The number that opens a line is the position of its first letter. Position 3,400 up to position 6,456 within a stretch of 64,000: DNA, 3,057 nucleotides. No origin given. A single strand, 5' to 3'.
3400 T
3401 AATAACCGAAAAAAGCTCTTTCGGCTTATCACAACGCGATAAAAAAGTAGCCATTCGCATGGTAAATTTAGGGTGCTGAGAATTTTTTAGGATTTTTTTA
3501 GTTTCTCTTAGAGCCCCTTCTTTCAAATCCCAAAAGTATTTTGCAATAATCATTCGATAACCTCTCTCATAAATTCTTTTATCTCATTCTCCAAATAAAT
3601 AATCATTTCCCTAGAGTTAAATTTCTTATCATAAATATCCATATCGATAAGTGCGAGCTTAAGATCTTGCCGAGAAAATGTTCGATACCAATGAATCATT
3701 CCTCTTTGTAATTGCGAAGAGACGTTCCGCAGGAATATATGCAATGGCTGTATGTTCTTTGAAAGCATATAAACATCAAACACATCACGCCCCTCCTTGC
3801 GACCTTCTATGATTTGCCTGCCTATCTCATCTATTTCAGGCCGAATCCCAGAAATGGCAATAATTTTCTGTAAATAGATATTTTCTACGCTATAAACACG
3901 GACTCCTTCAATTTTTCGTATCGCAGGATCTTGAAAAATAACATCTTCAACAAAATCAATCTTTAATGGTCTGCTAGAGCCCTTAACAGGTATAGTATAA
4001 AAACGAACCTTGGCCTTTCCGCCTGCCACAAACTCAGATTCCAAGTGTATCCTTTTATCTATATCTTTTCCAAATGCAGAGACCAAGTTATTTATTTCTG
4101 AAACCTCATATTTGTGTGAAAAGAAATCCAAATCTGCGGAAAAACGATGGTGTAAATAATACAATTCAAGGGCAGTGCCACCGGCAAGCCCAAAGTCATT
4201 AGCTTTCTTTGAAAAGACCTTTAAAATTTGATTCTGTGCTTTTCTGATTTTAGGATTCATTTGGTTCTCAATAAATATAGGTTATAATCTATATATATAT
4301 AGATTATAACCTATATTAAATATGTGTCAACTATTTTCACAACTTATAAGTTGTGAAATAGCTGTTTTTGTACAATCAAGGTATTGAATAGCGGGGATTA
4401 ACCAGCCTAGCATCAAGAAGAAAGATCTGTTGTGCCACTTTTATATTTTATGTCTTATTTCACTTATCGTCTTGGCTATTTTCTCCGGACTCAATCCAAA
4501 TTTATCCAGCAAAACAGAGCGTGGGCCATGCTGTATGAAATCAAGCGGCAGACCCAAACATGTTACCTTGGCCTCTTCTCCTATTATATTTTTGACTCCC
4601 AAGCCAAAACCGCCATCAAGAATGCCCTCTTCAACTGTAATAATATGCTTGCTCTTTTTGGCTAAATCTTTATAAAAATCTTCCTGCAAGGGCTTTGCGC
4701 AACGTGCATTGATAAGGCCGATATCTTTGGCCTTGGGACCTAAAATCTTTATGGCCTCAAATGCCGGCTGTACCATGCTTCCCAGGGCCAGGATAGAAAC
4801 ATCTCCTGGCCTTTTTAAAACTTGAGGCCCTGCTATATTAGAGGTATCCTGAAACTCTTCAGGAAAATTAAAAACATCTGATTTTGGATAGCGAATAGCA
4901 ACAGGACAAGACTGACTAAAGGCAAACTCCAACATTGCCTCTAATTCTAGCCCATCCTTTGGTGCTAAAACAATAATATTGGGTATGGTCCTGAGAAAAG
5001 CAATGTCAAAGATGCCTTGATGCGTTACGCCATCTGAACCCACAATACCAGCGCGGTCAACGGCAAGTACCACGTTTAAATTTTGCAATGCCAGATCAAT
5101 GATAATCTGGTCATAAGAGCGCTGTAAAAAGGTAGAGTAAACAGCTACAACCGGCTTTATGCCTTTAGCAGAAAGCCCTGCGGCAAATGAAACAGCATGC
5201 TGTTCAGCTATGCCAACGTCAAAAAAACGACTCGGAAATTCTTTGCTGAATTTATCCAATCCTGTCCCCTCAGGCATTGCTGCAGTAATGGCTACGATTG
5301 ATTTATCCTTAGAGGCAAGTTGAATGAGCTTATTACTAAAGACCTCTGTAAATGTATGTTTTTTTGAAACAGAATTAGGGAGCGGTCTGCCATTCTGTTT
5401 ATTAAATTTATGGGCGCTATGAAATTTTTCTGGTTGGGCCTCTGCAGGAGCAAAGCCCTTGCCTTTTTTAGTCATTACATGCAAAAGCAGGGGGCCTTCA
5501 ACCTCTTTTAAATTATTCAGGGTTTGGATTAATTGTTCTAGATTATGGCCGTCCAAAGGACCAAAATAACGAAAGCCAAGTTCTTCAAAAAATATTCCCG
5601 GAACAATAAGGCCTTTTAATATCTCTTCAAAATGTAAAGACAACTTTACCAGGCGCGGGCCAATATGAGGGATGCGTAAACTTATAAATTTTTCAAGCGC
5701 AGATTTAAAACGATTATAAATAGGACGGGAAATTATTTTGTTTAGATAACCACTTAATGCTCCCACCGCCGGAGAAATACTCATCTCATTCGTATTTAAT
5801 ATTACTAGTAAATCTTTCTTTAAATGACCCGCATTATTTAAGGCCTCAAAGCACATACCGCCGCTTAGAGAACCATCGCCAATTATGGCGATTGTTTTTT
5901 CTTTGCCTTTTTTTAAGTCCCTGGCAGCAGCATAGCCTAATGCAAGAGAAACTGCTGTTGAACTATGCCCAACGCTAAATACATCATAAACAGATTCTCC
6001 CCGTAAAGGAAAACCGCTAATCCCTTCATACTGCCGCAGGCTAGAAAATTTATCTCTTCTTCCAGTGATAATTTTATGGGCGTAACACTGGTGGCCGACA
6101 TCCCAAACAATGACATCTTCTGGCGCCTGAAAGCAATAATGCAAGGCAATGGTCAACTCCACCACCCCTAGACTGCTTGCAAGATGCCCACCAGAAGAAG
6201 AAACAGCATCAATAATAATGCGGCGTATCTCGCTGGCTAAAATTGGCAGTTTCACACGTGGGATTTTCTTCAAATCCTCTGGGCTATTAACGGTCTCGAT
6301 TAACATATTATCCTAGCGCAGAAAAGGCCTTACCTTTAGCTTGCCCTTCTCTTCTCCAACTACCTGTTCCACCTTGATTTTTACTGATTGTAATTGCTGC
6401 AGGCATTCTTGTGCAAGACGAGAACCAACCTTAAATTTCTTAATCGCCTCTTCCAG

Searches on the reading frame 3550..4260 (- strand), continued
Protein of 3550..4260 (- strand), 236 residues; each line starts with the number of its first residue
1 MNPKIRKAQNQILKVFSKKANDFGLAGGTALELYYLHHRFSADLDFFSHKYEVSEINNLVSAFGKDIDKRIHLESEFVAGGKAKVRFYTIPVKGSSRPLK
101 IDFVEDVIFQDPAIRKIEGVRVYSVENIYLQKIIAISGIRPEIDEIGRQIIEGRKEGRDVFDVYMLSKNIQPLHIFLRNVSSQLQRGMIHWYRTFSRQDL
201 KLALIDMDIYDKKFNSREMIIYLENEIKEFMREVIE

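Call 51: find_encoding_contigs(protein=P0234, flank=7000, max_places=2)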
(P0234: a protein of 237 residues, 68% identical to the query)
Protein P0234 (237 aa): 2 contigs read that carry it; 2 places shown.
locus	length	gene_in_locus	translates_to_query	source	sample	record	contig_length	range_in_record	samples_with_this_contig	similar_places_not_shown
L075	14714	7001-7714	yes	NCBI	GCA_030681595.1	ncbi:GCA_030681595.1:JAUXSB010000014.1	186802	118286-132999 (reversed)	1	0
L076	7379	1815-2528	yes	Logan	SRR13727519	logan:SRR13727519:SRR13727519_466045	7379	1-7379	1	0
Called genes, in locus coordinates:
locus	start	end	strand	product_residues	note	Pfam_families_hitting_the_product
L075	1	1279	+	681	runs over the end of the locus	PF00580:UvrD-helicase, PF13245:AAA_19, PF13604:AAA_30 (faint), PF01443:Viral_helicase1 (faint), PF13361:UvrD_C, PF13538:UvrD_C_2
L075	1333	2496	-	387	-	PF02684:LpxB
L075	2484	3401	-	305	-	PF01408:GFO_IDH_MocA, PF22725:GFO_IDH_MocA_C3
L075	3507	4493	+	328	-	-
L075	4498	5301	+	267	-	PF00112:Peptidase_C1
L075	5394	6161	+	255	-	PF13489:Methyltransf_23, PF01209:Ubie_methyltran (weak), PF07021:MetW (weak), PF08241:Methyltransf_11, PF08242:Methyltransf_12, PF13649:Methyltransf_25, PF13847:Methyltransf_31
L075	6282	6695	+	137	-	-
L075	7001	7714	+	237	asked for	PF08843:AbiEii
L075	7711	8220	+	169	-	PF12844:HTH_19, PF13560:HTH_31, PF01381:HTH_3, PF13443:HTH_26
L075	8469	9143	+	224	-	PF02475:TRM5-TYW2_MTfase (weak), PF05175:MTS, PF13847:Methyltransf_31 (weak)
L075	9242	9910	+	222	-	PF13489:Methyltransf_23, PF07021:MetW, PF05175:MTS (weak), PF13649:Methyltransf_25, PF13847:Methyltransf_31, PF08241:Methyltransf_11, PF08242:Methyltransf_12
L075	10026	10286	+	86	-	-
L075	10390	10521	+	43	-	-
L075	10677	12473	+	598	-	PF00664:ABC_membrane, PF00005:ABC_tran, PF02463:SMC_N (weak)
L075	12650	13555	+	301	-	PF00318:Ribosomal_S2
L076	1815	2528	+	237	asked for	PF08843:AbiEii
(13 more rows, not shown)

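Call 65: search_dna_similar(query=window:3550-4260:-, collection=plasmids, mode=protein, max_rows=12)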
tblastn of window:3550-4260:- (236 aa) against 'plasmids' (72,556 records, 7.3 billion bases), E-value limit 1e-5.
Records with a match: 2; places in all: 2; records where one place covers at least 80% of the query: 1.
Best place of each record, by identity: <60% 2.
By first word of the organism name: Campylobacter 2.
By predicted mobility (MOB-suite, as given by PLSDB): conjugative 2.
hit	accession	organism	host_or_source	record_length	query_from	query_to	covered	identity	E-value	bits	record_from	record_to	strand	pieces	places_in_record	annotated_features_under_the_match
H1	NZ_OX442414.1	Campylobacter coli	-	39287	4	200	83%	28.0%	5e-8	60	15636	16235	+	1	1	nucleotidyl transferase AbiEii/AbiGii toxin family protein | hypothetical protein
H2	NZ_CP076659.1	Campylobacter novaezeelandiae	Cell culture,river water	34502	3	169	71%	28.4%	2e-6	56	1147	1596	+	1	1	nucleotidyl transferase AbiEii/AbiGii toxin family protein | hypothetical protein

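Call 66: search_dna_similar(query=window:3550-4260:-, collection=phages, mode=protein, max_rows=10)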
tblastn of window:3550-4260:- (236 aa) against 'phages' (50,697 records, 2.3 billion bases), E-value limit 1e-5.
No match.

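Call 68: get_annotated_region(hit=H1, flank=2000)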
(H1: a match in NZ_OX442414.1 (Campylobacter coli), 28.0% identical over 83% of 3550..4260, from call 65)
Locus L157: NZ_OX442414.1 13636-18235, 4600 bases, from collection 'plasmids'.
description: Campylobacter coli isolate pure strain plasmid 2, complete sequence
organism: Campylobacter coli (NCBI taxid 195)
taxonomy: Bacteria; Campylobacterota; Epsilonproteobacteria; Campylobacterales; Campylobacteraceae; Campylobacter; Campylobacter coli
host: -; source: -; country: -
typing (MOB-suite, as given by PLSDB): conjugative; replicon rep_cluster_1502; relaxase MOBP; mating-pair formation MPF_T
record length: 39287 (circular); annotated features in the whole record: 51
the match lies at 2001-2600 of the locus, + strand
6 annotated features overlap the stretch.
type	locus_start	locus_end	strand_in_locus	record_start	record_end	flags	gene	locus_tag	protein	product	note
CDS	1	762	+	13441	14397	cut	-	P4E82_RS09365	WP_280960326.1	hypothetical protein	-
CDS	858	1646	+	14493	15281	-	-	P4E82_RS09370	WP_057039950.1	TrbM/KikA/MpfK family conjugal transfer protein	-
CDS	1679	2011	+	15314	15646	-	-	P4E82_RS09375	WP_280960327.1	hypothetical protein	-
CDS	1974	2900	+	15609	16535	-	-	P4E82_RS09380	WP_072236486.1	nucleotidyl transferase AbiEii/AbiGii toxin family protein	-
CDS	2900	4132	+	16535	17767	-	-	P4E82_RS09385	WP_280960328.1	toprim domain-containing protein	-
CDS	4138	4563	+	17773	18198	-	-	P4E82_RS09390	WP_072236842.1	hypothetical protein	-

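Call 71: search_protein_families(library=phrogs, proteins=[window:3550-4260:-], max_evalue=0.01)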
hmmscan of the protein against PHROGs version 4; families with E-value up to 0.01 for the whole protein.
window:3550-4260:- (236 aa): 0 families

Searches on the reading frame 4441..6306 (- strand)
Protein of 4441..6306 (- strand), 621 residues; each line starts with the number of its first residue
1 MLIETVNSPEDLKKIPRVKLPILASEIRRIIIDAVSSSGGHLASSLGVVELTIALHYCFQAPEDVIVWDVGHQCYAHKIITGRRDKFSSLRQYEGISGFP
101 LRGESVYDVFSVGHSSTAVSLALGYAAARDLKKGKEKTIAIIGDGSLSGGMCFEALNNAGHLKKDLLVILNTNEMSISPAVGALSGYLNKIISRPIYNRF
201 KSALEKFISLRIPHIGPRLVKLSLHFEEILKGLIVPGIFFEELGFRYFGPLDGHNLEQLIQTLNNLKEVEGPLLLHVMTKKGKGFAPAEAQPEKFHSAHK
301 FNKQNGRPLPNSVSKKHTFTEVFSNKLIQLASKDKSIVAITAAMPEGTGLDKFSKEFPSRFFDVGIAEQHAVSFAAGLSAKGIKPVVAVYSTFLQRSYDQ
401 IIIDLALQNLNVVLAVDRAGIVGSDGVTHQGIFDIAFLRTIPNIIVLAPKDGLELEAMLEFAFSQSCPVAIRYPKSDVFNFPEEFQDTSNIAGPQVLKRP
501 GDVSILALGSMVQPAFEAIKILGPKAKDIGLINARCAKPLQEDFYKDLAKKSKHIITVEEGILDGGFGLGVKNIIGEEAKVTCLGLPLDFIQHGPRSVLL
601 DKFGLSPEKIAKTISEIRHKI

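Call 61: find_related_loci(query=window:4441-6306:-, collection=metagenome_contigs, flank=6000)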
Query window:4441-6306:- (621 aa) in metagenome_contigs; peptide patterns used: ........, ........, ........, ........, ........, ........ (x = any residue, [..] = any of these).
600 stretches matched a pattern (row limit reached: there are more); 596 encode a relative of the query (tblastn E <= 1e-3); the best 80 are kept; 80 distinct loci.
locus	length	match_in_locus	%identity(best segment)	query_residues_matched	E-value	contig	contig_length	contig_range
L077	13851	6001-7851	53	2-616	0e+0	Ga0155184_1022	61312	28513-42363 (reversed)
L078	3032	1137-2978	51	2-612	0e+0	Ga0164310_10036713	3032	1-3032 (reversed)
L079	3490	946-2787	51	1-614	0e+0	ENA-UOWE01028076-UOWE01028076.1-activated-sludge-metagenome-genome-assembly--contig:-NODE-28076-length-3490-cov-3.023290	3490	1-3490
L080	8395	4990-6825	50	3-617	0e+0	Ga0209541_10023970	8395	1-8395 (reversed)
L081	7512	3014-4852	52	2-610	0e+0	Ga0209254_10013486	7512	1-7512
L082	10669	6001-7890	51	2-617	0e+0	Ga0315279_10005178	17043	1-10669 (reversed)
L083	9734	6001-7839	52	2-610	0e+0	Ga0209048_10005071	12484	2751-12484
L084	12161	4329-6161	50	2-610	0e+0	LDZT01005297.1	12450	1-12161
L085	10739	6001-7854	50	2-617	0e+0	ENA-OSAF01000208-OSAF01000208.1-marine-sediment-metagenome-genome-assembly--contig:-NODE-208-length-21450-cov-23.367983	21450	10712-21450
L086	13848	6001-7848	50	3-615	0e+0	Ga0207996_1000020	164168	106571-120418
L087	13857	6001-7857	48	2-614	0e+0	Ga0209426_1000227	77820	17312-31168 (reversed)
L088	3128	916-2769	50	2-612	0e+0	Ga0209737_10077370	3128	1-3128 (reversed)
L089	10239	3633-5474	50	2-614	0e+0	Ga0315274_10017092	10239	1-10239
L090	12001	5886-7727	49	2-614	0e+0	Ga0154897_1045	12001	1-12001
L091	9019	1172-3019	50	2-614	0e+0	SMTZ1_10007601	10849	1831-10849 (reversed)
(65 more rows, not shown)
